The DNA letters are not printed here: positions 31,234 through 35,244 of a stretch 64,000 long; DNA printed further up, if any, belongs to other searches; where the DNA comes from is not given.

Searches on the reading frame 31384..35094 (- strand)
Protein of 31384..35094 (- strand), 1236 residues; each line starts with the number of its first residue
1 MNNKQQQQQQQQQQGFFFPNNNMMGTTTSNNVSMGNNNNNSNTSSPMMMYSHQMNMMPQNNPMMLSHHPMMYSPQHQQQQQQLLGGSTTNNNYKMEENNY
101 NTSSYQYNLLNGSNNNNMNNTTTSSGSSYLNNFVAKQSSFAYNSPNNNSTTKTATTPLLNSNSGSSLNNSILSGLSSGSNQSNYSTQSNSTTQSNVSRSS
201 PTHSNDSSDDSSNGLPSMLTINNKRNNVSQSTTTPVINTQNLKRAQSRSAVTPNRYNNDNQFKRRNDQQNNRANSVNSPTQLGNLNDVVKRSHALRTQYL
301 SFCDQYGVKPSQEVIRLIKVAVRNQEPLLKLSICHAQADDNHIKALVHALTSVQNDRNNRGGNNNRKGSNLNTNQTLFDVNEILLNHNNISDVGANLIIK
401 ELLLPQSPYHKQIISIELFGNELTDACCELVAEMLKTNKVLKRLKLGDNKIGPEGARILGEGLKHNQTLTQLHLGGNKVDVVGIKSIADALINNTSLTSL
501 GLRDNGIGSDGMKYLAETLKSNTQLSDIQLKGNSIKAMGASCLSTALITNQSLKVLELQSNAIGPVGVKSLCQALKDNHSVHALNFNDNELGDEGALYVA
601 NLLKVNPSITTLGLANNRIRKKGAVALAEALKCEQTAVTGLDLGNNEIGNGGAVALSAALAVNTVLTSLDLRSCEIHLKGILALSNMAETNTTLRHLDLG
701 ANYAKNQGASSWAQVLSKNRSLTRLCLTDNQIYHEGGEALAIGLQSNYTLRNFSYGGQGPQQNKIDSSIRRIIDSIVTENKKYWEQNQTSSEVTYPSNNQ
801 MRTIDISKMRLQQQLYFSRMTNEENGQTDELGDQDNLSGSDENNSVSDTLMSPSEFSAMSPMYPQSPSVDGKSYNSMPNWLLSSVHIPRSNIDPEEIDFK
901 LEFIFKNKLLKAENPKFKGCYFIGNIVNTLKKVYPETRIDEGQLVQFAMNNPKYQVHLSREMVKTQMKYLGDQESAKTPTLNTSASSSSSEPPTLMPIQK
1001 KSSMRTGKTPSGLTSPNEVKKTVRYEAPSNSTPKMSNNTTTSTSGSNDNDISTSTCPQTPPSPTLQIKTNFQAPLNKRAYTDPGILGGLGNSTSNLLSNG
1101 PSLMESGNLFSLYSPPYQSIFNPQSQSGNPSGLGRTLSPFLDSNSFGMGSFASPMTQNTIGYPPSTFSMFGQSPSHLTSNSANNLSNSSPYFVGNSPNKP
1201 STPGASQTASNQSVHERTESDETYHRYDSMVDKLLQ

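Call 59: search_protein_families(library=pfam, proteins=[window:31384-35094:-], max_evalue=0.001)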
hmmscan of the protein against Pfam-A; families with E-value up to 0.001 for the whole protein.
window:31384-35094:- (1236 aa): 2 families
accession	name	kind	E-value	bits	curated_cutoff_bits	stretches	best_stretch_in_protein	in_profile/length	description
PF13516.12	LRR_6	-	4.6e-38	126.7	23.4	1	549-572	1-24/24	Leucine Rich repeat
PF00560.39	LRR_1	-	0.00029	20.8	20.6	0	666-686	2-22/23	Leucine Rich Repeat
